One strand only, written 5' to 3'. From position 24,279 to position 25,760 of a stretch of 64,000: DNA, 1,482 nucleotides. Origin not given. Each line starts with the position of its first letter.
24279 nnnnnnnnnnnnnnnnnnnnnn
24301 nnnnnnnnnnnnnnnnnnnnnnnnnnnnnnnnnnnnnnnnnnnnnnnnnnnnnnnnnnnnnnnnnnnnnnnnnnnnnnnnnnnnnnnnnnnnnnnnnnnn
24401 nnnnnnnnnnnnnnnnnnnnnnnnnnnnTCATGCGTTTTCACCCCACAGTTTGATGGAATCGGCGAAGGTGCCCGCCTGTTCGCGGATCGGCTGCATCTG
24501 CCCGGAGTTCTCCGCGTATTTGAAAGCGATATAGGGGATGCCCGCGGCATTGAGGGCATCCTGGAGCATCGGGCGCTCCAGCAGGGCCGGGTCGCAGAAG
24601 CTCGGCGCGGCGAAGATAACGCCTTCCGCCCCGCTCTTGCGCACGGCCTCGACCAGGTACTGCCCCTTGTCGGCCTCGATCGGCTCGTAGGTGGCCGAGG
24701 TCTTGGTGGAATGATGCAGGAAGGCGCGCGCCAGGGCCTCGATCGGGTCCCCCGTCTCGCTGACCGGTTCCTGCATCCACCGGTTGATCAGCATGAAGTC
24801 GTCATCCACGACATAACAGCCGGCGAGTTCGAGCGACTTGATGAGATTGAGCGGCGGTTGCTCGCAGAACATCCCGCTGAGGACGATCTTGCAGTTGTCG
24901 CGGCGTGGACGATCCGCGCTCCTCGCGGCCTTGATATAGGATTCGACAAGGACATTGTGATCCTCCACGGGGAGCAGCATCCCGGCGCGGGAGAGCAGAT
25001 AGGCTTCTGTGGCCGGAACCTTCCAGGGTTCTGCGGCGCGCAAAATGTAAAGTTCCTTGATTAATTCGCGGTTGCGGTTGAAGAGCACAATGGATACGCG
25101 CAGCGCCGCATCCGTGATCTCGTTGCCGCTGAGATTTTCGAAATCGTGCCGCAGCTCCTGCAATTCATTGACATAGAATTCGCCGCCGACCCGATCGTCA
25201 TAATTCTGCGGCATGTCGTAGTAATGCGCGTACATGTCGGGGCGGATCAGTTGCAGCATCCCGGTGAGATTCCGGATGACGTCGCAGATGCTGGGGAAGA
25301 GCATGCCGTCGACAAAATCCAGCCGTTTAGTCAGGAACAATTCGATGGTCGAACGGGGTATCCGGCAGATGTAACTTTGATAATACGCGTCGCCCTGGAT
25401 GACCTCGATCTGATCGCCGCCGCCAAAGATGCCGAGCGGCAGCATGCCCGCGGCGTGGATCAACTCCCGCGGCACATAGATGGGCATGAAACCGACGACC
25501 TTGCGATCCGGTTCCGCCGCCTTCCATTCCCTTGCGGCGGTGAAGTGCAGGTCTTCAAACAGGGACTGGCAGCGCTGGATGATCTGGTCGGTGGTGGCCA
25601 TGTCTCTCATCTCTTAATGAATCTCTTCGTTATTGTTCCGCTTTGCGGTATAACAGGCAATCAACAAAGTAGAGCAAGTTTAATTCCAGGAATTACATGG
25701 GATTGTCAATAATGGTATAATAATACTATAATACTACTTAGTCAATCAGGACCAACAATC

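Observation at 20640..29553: Thauera-type benzoyl-CoA reductase module (bcrCBAD-fdx) with its reductant-regenerating korAB and an attached peroxide-defence pair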

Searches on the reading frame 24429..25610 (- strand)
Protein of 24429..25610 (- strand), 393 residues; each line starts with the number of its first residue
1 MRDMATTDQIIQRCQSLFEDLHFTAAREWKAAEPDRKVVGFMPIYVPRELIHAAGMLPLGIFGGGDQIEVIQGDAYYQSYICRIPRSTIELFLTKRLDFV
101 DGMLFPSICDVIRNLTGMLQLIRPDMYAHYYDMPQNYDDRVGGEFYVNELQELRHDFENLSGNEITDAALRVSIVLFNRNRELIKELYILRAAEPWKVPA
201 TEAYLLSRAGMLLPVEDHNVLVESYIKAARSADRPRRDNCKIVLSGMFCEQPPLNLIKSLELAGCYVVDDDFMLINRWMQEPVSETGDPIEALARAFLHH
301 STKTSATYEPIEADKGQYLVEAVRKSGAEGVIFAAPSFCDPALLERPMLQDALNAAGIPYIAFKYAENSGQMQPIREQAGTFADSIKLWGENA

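Call 5: search_protein_families(library=ncbifam, proteins=[window:24429-25610:-])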
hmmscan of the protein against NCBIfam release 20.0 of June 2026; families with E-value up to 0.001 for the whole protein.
window:24429-25610:- (393 aa): 4 families
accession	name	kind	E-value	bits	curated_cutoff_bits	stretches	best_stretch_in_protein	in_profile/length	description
TIGR02263.1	benz_CoA_red_C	equivalog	1.2e-198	659.7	421.15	1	7-386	1-380/380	benzoyl-CoA reductase subunit C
NF052456.1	HyiscapDhHadC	equivalog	2.3e-49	168.3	700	1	27-384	20-370/372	(R)-2-hydroxyisocaproyl-CoA dehydratase subunit beta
NF040772.1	double_cubane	equivalog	5.9e-31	107.8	350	1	27-363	11-349/372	double-cubane-cluster-containing anaerobic reductase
TIGR03190.1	benz_CoA_bzdN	equivalog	1.5e-30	106.3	453.8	1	14-366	7-352/377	benzoyl-CoA reductase, bzd-type, subunit N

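Call 6: search_protein_families(library=pfam, proteins=[window:24429-25610:-])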
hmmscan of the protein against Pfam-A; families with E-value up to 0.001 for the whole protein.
window:24429-25610:- (393 aa): 1 family
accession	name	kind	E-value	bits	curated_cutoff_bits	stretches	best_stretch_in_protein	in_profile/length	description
PF06050.19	HGD-D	-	2.9e-70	238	28.4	1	44-386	2-342/342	2-hydroxyglutaryl-CoA dehydratase, D-component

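Call 13: find_homologous_proteins(query=window:24429-25610:-, max_evalue=1e-30)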
Query window:24429-25610:- (393 aa): 7996 proteins with E <= 1e-30 among 8000 candidates; the best 120 are listed.
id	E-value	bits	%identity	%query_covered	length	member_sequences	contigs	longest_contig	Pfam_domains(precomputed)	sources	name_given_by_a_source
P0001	8.7e-249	843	94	99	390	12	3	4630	PF06050.20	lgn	-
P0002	9.1e-234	794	86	99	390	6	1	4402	PF06050.20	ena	-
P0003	1.3e-230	784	84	99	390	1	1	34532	PF06050.20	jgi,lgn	jgi:benzoyl-CoA reductase subunit C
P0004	1.4e-217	741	81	99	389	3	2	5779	PF06050.20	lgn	-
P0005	4.5e-214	729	79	98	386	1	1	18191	PF06050.20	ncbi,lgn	ncbi:MAG: benzoyl-CoA reductase subunit C [Gammaproteobacteria bacterium]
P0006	1.3e-212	724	78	99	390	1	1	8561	PF06050.20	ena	-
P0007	9.3e-210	715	77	99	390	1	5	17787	PF06050.20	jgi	jgi:benzoyl-CoA reductase subunit C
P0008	1.8e-209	714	78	99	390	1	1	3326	PF06050.20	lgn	-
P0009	5.7e-209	712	78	99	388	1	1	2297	PF06050.20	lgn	-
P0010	6.7e-208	709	78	99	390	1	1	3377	PF06050.20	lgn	-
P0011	7.0e-206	702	75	99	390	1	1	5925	PF06050.20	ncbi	-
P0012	4.1e-205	700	78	99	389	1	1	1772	PF06050.20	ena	-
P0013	6.3e-205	699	76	99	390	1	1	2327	PF06050.20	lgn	-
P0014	4.0e-204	696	77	99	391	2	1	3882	PF06050.20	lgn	-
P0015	1.5e-203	694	77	99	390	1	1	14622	PF06050.20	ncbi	-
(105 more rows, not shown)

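Call 16: find_related_loci(query=A1, collection=genome_contigs, flank=10000)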
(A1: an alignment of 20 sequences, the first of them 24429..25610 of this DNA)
Query A1 (393 aa) in genome_contigs; peptide patterns used: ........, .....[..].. (x = any residue, [..] = any of these).
600 stretches matched a pattern (row limit reached: there are more); 586 encode a relative of the query (tblastn E <= 1e-3); the best 80 are kept; 80 distinct loci.
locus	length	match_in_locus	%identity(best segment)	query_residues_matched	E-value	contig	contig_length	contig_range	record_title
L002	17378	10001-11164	77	5-392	0e+0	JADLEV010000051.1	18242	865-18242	MAG: Gammaproteobacteria bacterium isolate SJ34 c_000000955984, whole genome shotgun sequence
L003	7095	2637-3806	73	4-393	0e+0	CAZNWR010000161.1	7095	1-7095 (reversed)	MAG TPA_asm: uncultured Enterobacteriaceae bacterium isolate binchicken_co224_242 genome assembly, contig: NODE_11908_le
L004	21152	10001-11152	70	5-389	0e+0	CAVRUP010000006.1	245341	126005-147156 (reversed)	MAG: uncultured Alphaproteobacteria bacterium isolate MFD02248.bin.2.61 genome assembly, contig: contig_18179, whole gen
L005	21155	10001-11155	70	5-389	0e+0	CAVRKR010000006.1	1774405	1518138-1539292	MAG: uncultured Alphaproteobacteria bacterium isolate MFD05377.bin.2.162 genome assembly, contig: contig_49000, whole ge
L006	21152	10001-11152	69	6-389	0e+0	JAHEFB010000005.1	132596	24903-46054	MAG: Alphaproteobacteria bacterium isolate Ww308 NODE_60_length_132596_cov_5.490364, whole genome shotgun sequence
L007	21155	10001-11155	70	5-389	0e+0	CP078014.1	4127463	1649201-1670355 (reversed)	MAG: Bradyrhizobiaceae bacterium isolate AGun1 chromosome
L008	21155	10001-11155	70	5-389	0e+0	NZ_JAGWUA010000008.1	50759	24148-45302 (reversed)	MAG: Bradyrhizobium sp. isolate REEB386 contig-150_516, whole genome shotgun sequence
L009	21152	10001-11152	69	6-389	0e+0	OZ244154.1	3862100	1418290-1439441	MAG: Aestuariivirgaceae bacterium isolate 5d58ee39-098d-494c-bd90-57b7a1f43d2a genome assembly, chromosome: 1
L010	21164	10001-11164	69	4-391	0e+0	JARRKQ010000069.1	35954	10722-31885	MAG: Alphaproteobacteria bacterium isolate Spart_050_MAG scaffold_724, whole genome shotgun sequence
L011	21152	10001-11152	70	6-389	0e+0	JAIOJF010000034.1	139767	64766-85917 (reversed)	MAG: Rhodobacteraceae bacterium isolate MAG_49 contig_162951, whole genome shotgun sequence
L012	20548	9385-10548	71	4-391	0e+0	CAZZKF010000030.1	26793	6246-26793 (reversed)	MAG TPA_asm: uncultured Alphaproteobacteria bacterium isolate SRP216583_co2_68 genome assembly, contig: NODE_1119_length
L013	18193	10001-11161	70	3-389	0e+0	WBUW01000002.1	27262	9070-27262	MAG: Pseudorhodoplanes sp. isolate SB26 contig_896, whole genome shotgun sequence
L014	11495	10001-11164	68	3-390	0e+0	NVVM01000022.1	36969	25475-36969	MAG: Alphaproteobacteria bacterium isolate NORP63 Contig_source1383C_2460, whole genome shotgun sequence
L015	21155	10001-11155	69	5-389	0e+0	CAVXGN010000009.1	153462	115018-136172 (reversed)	MAG: uncultured Alphaproteobacteria bacterium isolate MFD02416.bin.2.216 genome assembly, contig: contig_16984, whole ge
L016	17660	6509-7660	70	5-389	0e+0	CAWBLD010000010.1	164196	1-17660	MAG: uncultured Alphaproteobacteria bacterium isolate MFD02416.bin.2.169 genome assembly, contig: contig_31114, whole ge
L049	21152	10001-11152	68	6-389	0e+0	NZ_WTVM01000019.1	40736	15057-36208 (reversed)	Azoarcus taiwanensis strain NSC3 NODE_19_length_40736_cov_3.58297, whole genome shotgun sequence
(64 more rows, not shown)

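Call 21: search_protein_families(library=ncbifam, proteins=[L049:6908-8056:+, L049:8086-9219:+, L049:9216-9995:+, L049:3549-4586:-, L049:2693-3439:+, L049:94-2535:+, L002:1583-2755:+, L002:2787-3956:+, L002:3989-4774:+, L002:15218-16663:+], max_evalue=1e-10)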
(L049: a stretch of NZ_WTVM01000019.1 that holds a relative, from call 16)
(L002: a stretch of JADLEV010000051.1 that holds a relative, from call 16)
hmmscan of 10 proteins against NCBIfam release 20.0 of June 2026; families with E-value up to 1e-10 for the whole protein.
L049:6908-8056:+ (382 aa): 19 families
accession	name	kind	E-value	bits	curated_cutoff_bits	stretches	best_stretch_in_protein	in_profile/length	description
TIGR03201.1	dearomat_had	equivalog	4.7e-192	637.6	338.65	1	32-380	1-349/349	6-hydroxycyclohex-1-ene-1-carbonyl-CoA dehydrogenase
NF041097.1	keto_inos_dh_IolM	equivalog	2.5e-42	144.9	450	1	47-370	45-380/389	scyllo-inosose 3-dehydrogenase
NF047908.1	AldhRedAhr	equivalog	2.9e-36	125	470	1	33-378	7-333/335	NADPH-dependent aldehyde reductase Ahr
NF006940.0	PRK09422.1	equivalog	3.6e-35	121.5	344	1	47-378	17-333/338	alcohol dehydrogenase AdhP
NF010344.0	PRK13771.1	subfamily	4e-32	111.5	349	1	45-262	16-226/334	putative alcohol dehydrogenase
NF003808.0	PRK05396.1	equivalog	3.1e-30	105.2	380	1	46-318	17-278/341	L-threonine 3-dehydrogenase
TIGR03451.1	mycoS_dep_FDH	equivalog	9.4e-30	103.6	512.9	1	39-375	11-354/358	S-(hydroxymethyl)mycothiol dehydrogenase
TIGR00692.1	tdh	equivalog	1.2e-28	100.2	458.35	1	44-364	13-325/340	L-threonine 3-dehydrogenase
TIGR03989.1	Rxyl_3153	subfamily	3.2e-28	99.1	440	2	145-375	139-366/370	NDMA-dependent alcohol dehydrogenase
NF007642.0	PRK10309.1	equivalog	7.7e-27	94.4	550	1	53-304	24-261/347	galactitol-1-phosphate 5-dehydrogenase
NF007375.0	PRK09880.1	equivalog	3e-25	88.7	469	1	51-347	24-309/344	L-idonate 5-dehydrogenase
NF041172.1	AcrlCoa_red_Thmprot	equivalog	4.5e-23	81.7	500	1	50-248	21-214/334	acryloyl-CoA reductase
TIGR02818.1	adh_III_F_hyde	equivalog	3.3e-22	79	543.95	1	147-377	140-366/368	S-(hydroxymethyl)glutathione dehydrogenase/class III alcohol dehydrogenase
TIGR03366.1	HpnZ_proposed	hypoth_equivalog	5.7e-21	75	328.1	1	52-340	3-292/315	putative phosphonate catabolism associated alcohol dehydrogenase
NF007489.0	PRK10083.1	equivalog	3.4e-19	69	376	1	46-350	16-305/339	Zn-dependent oxidoreductase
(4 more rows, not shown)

L049:8086-9219:+ (377 aa): 50 families (the best 25 are shown)
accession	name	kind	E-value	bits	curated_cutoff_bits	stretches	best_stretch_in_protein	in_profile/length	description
TIGR03200.1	dearomat_oah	equivalog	5.9e-212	703.3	464.45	1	17-373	1-360/360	6-oxocyclohex-1-ene-1-carbonyl-CoA hydratase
TIGR03210.1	badI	equivalog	1.3e-31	109.9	467.6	1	52-230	13-187/256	2-ketocyclohexanecarboxyl-CoA hydrolase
NF005637.0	PRK07396.1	equivalog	3.2e-30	105.5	380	1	52-230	24-200/273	1,4-dihydroxy-2-naphthoyl-CoA synthase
TIGR01929.1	menB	equivalog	5.1e-28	98.3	342.7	1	53-233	15-193/259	1,4-dihydroxy-2-naphthoyl-CoA synthase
NF046063.1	oxepin_alt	equivalog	4.8e-26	91.8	300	1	54-224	13-182/254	oxepin-CoA hydrolase, alternative type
NF051848.1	EnCoAHydtEchA19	equivalog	1.3e-23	83.9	400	1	54-225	13-183/258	enoyl-CoA hydratase EchA19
NF004840.0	PRK06190.1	equivalog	4.7e-23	82.1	253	1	53-226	16-185/260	enoyl-CoA hydratase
NF005802.0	PRK07657.1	equivalog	1.4e-22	80.5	363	1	52-230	15-190/260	enoyl-CoA hydratase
NF004475.0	PRK05809.1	subfamily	3.6e-22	79.1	394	1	52-224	15-184/260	short-chain-enoyl-CoA hydratase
NF004634.0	PRK05980.1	equivalog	4.8e-22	78.6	375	1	52-226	14-189/263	crotonase/enoyl-CoA hydratase family protein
NF006107.0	PRK08258.1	equivalog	6.2e-22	78.2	330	1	52-229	28-206/277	enoyl-CoA hydratase family protein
TIGR02280.1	PaaB1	equivalog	1.4e-21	77.2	345.15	1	53-223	11-179/256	2-(1,2-epoxy-1,2-dihydrophenyl)acetyl-CoA isomerase PaaG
NF042430.2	EnCoAhydt_DpgD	equivalog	1.8e-21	76.8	400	1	52-229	8-187/258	enoyl-CoA-hydratase DpgD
NF004525.0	PRK05870.1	equivalog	2e-21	77.1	285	1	52-223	14-181/249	enoyl-CoA hydratase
NF006109.0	PRK08260.1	subfamily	2.4e-21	76.3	320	1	53-225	16-201/296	enoyl-CoA hydratase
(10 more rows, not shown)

L049:9216-9995:+ (259 aa): 60 families (the best 25 are shown)
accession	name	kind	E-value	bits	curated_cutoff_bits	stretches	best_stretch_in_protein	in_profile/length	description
TIGR03189.1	dienoyl_CoA_hyt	equivalog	1.5e-139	463.4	292.5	1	9-259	1-251/251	cyclohexa-1,5-dienecarbonyl-CoA hydratase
NF005803.0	PRK07658.1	equivalog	5.7e-35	121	313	1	14-258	7-256/257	enoyl-CoA hydratase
NF051848.1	EnCoAHydtEchA19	equivalog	3.9e-34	118.4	400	1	11-259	2-258/258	enoyl-CoA hydratase EchA19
NF005879.0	PRK07827.1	equivalog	4.2e-30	104.8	283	1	9-257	7-260/261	enoyl-CoA hydratase family protein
NF004781.0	PRK06127.1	subfamily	4.6e-29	101.9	291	1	3-255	5-265/269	enoyl-CoA hydratase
NF006008.0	PRK08139.1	equivalog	6.3e-29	101.3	313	1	10-258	12-265/266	enoyl-CoA hydratase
NF004517.0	PRK05862.1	equivalog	9.2e-28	97.4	396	1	12-259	7-257/257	enoyl-CoA hydratase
NF006007.0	PRK08138.1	subfamily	2.7e-27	95.8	355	1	14-257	13-259/261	enoyl-CoA hydratase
NF006013.0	PRK08150.1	subfamily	3e-27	95.6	232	1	12-255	9-255/259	crotonase/enoyl-CoA hydratase family protein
NF005675.0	PRK07468.1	equivalog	3.1e-27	95.9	350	1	17-258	13-261/262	crotonase/enoyl-CoA hydratase family protein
NF004794.0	PRK06142.1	equivalog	4.8e-27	95.3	308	1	12-258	9-272/273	crotonase/enoyl-CoA hydratase family protein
NF004795.0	PRK06143.1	subfamily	1e-26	94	283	1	15-206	15-205/260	enoyl-CoA hydratase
NF007239.0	PRK09674.1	equivalog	1.4e-26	93.5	371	1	13-257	8-255/257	2,3-dehydroadipyl-CoA hydratase PaaF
NF006566.0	PRK09076.1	subfamily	1.5e-26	93.6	286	1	15-258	11-259/260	enoyl-CoA hydratase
NF006100.0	PRK08252.1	subfamily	2.2e-26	93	282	1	11-257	5-252/254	crotonase/enoyl-CoA hydratase family protein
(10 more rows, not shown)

L049:3549-4586:- (345 aa): 0 families

L049:2693-3439:+ (248 aa): 6 families
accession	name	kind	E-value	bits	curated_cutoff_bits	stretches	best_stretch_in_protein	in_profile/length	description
NF011447.0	PRK14869.2-3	equivalog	1.2e-15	57.1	522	0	106-161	68-124/540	putative manganese-dependent inorganic diphosphatase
NF041552.1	TF_PrdR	equivalog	1.6e-15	56.4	795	1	30-161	5-125/577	sigma-54 dependent transcriptional regulator PrdR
TIGR01302.1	IMP_dehydrog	equivalog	3e-14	52.7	481.5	0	29-88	141-201/450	IMP dehydrogenase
NF011449.0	PRK14869.2-5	equivalog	9.5e-14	51.3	411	0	105-182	66-145/451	putative manganese-dependent inorganic diphosphatase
TIGR00400.1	mgtE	equivalog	2e-11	43.4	232.75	0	20-83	184-247/450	magnesium transporter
NF053603.1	HhpR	exception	7e-11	41.8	520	0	104-161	220-278/282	CBS domain-containing high hydrostatic pressure regulator HhpR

L049:94-2535:+ (813 aa): 0 families

L002:1583-2755:+ (390 aa): 65 families (the best 25 are shown)
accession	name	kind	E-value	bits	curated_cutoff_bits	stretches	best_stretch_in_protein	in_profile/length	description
NF006107.0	PRK08258.1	equivalog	6.1e-144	478.4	330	1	121-390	8-277/277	enoyl-CoA hydratase family protein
NF006699.0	PRK09245.1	subfamily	6.9e-51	173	354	1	136-389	9-265/266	crotonase/enoyl-CoA hydratase family protein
TIGR02280.1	PaaB1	equivalog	4.5e-48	164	345.15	1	135-389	4-255/256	2-(1,2-epoxy-1,2-dihydrophenyl)acetyl-CoA isomerase PaaG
NF046063.1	oxepin_alt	equivalog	6e-45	153.7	300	1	135-385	5-253/254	oxepin-CoA hydrolase, alternative type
NF005699.0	PRK07509.1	equivalog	9.4e-45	153.3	249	1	135-388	9-262/267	crotonase/enoyl-CoA hydratase family protein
NF051848.1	EnCoAHydtEchA19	equivalog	1.9e-44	152.1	400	1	137-389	7-257/258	enoyl-CoA hydratase EchA19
NF004794.0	PRK06142.1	equivalog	2.4e-44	152.1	308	1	133-389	9-272/273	crotonase/enoyl-CoA hydratase family protein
NF005802.0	PRK07657.1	equivalog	9e-44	149.9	363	1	136-389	10-259/260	enoyl-CoA hydratase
NF004635.0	PRK05981.1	equivalog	1.7e-43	149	351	1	130-389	4-265/266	enoyl-CoA hydratase/isomerase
NF004857.0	PRK06210.1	equivalog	7.4e-42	143.6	341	1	130-389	8-274/275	enoyl-CoA hydratase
NF006109.0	PRK08260.1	subfamily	1.9e-41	142.3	320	1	130-389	4-277/296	enoyl-CoA hydratase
NF006007.0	PRK08138.1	subfamily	2.7e-41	141.7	355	1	136-389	14-260/261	enoyl-CoA hydratase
NF004796.0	PRK06144.1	subfamily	4.4e-40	137.8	272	1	130-390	8-262/262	enoyl-CoA hydratase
NF005700.0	PRK07511.1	subfamily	3e-39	135.2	274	1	137-388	10-259/260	enoyl-CoA hydratase family protein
NF004475.0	PRK05809.1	subfamily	3.1e-39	135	394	1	135-388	9-258/260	short-chain-enoyl-CoA hydratase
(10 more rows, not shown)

L002:2787-3956:+ (389 aa): 20 families
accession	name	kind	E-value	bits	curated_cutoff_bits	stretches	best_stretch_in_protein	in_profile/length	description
NF042972.1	AcrlCoAredClosAcrC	equivalog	2.7e-78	263.3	640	1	13-384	6-377/378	acryloyl-CoA reductase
NF045552.1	GlutCoADH_Des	equivalog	5.9e-68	229.8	470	1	12-382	5-378/387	glutaryl-CoA dehydrogenase Acd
NF058590.1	AcCoDHFadEBacil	equivalog_domain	6.2e-68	229.7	600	1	13-382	22-409/586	acyl-CoA dehydrogenase FadE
NF043006.1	CyhCrbnylCoADH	equivalog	3.5e-66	223.7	650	1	22-383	14-375/380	cyclohexane-1-carbonyl-CoA dehydrogenase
NF045652.1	ProlPCPDhRedW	equivalog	8.6e-60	202.5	650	1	34-381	19-371/376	L-prolyl-[peptidyl-carrier protein] dehydrogenase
NF053553.1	prodigi_MBC_PigA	equivalog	1.7e-57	195.3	500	1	103-382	98-378/381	prodigiosin MBC biosynthesis dehydrogenase PigA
TIGR03207.1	cyc_hxne_CoA_dh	equivalog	2.2e-57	194.5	575.35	1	16-381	5-369/372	cyclohexanecarboxyl-CoA dehydrogenase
NF042439.1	SulpropCoADesulf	equivalog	2.6e-55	187.7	600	1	103-384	84-371/379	3-sulfinopropanoyl-CoA desulfinase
NF008997.0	PRK12341.1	equivalog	3.4e-50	171.2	537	1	49-377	40-370/382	acyl-CoA dehydrogenase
NF002885.1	PRK03354.1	equivalog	8.9e-47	159.9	540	1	101-383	92-373/378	crotonobetainyl-CoA dehydrogenase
NF052270.1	Staph_DH_FadE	equivalog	8.6e-41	140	600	1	86-382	98-392/400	acyl-CoA dehydrogenase FadE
TIGR03203.1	pimD_small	equivalog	1.9e-23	83.2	652.7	1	99-353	91-346/378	pimeloyl-CoA dehydrogenase small subunit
NF049984.1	Rv1679_FadE16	equivalog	1.8e-22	80.1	600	1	114-374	93-356/371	Rv1679 family acyl-CoA dehydrogenase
NF007000.1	PRK09463.1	subfamily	5.5e-21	74.6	600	1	106-353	137-402/726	acyl-CoA dehydrogenase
TIGR03204.1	pimC_large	equivalog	1.2e-20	73.7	623.85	1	53-335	47-330/395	pimeloyl-CoA dehydrogenase large subunit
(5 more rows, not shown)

L002:3989-4774:+ (261 aa): 71 families (the best 25 are shown)
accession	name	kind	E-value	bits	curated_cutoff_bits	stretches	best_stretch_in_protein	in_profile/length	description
NF005803.0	PRK07658.1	equivalog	8.3e-51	172.8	313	1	11-259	4-249/257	enoyl-CoA hydratase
NF006566.0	PRK09076.1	subfamily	2.5e-46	158.4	286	1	11-259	7-252/260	enoyl-CoA hydratase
NF004475.0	PRK05809.1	subfamily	2e-45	155.3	394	1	11-259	6-252/260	short-chain-enoyl-CoA hydratase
NF005802.0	PRK07657.1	equivalog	6.9e-43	147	363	1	16-230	11-222/260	enoyl-CoA hydratase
NF007239.0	PRK09674.1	equivalog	1.3e-39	136.2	371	1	17-259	12-249/257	2,3-dehydroadipyl-CoA hydratase PaaF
NF051848.1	EnCoAHydtEchA19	equivalog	3.7e-38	131.5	400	1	13-259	4-250/258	enoyl-CoA hydratase EchA19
NF005073.0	PRK06495.1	subfamily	3.7e-38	131.3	296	1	10-258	5-248/257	enoyl-CoA hydratase/isomerase family protein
NF006007.0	PRK08138.1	subfamily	4.5e-38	131.1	355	1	15-259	14-253/261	enoyl-CoA hydratase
NF004517.0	PRK05862.1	equivalog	5.1e-38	131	396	1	12-258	7-248/257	enoyl-CoA hydratase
NF004840.0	PRK06190.1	equivalog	3.8e-36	125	253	1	7-240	2-232/260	enoyl-CoA hydratase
NF004796.0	PRK06144.1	subfamily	9.2e-36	123.6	272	1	6-259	5-254/262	enoyl-CoA hydratase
NF008727.0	PRK11730.1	equivalog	2.4e-35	122.1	870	1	22-206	20-203/717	fatty acid oxidation complex subunit alpha FadB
NF042430.2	EnCoAhydt_DpgD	equivalog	2.5e-35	122.2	400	1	18-256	6-247/258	enoyl-CoA-hydratase DpgD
NF004634.0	PRK05980.1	equivalog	1.3e-34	119.8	375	1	10-259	4-255/263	crotonase/enoyl-CoA hydratase family protein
NF006100.0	PRK08252.1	subfamily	2.3e-33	115.8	282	1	10-256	4-243/254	crotonase/enoyl-CoA hydratase family protein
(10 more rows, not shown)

L002:15218-16663:+ (481 aa): 0 families

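Call 48: find_related_loci(query=A2, collection=metagenome_contigs, flank=6000)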
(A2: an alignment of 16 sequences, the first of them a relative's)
Query A2 (355 aa) in metagenome_contigs; peptide patterns used: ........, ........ (x = any residue, [..] = any of these).
600 stretches matched a pattern (row limit reached: there are more); 586 encode a relative of the query (tblastn E <= 1e-3); the best 80 are kept; 80 distinct loci.
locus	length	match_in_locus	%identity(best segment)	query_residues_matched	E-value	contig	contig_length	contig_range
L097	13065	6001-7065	76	1-355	0e+0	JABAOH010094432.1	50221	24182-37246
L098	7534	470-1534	74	1-355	0e+0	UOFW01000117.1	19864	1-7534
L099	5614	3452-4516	78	1-355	0e+0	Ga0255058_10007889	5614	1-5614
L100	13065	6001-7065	76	1-355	0e+0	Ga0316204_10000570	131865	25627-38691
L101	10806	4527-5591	77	1-355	0e+0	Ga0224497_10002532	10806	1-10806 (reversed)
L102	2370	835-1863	78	13-355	0e+0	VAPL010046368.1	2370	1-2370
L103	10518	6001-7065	76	1-355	0e+0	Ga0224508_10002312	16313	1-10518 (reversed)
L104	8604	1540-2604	75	1-355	0e+0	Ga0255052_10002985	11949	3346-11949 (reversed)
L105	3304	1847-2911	76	1-355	0e+0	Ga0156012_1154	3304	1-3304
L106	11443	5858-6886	77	13-355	0e+0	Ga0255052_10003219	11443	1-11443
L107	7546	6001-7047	75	2-355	0e+0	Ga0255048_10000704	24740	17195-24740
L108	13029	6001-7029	78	13-355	0e+0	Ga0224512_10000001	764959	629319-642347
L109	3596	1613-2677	74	1-355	0e+0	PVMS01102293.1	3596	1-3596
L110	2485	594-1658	75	1-355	0e+0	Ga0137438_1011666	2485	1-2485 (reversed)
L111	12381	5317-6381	77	1-355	0e+0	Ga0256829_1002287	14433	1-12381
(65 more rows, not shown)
